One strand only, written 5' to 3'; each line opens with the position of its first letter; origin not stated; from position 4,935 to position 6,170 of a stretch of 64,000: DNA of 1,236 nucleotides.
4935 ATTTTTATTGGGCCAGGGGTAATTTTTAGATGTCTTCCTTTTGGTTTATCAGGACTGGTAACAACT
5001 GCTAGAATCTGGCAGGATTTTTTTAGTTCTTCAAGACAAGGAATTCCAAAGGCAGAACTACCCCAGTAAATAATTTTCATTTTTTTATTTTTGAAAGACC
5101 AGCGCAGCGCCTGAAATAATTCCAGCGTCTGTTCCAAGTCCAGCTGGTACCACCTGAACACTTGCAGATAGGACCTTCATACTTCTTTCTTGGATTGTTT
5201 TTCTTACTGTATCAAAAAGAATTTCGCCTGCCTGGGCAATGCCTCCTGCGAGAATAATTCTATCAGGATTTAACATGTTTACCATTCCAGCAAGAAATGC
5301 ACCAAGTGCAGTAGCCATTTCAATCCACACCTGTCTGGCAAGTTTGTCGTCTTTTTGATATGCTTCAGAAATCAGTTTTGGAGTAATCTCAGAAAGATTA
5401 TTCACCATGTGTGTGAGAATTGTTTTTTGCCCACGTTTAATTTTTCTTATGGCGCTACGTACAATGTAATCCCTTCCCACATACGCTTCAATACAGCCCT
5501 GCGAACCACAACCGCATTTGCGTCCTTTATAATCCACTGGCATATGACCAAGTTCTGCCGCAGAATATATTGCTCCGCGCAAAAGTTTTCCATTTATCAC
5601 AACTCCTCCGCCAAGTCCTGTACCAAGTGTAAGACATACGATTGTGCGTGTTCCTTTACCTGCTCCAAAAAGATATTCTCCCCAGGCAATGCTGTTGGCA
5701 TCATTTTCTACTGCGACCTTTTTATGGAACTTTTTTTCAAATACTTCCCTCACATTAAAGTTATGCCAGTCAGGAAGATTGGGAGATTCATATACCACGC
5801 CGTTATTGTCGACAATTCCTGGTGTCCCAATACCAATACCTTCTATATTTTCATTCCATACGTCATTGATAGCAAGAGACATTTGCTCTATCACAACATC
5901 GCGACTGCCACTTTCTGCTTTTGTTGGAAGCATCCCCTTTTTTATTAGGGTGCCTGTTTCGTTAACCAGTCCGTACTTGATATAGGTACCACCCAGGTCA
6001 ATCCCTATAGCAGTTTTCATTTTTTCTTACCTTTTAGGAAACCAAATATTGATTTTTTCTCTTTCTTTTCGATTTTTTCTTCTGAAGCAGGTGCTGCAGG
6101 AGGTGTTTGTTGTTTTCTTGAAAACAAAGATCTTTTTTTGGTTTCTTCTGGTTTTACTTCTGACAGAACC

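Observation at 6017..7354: MtaA/URO-D-like methyltransferase with a ~100-aa Lys/Glu-rich FG-containing tail; its likely corrinoid partner is 48 kb away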

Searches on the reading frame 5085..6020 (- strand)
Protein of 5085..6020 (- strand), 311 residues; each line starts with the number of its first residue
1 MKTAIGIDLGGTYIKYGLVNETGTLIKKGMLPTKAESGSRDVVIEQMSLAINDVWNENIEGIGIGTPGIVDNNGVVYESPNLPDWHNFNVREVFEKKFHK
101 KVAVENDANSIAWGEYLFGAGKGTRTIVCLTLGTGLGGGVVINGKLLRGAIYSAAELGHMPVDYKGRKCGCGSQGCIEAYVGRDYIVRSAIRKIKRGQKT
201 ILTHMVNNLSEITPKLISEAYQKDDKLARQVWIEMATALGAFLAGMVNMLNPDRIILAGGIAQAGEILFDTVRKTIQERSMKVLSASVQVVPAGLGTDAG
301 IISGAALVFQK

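Call 4: search_protein_families(library=pfam, proteins=[window:5085-6020:-], max_evalue=0.01)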
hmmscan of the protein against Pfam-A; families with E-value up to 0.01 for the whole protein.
window:5085-6020:- (311 aa): 4 families
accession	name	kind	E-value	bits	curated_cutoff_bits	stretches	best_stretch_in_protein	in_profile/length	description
PF00480.26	ROK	-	5.6e-67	226.8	22.9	1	5-309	2-292/294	ROK family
PF01869.26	BcrAD_BadFG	-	0.00029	20.9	31.5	0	5-57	1-54/271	BadF/BadG/BcrA/BcrD ATPase family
PF00370.27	FGGY_N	-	0.0026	17.8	28.8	1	4-50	2-48/245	FGGY family of carbohydrate kinases, N-terminal domain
PF22521.2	HypF_C_2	-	0.0027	18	27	0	206-293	146-232/241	Carbamoyltransferase, Kae1-like Domain, second subdomain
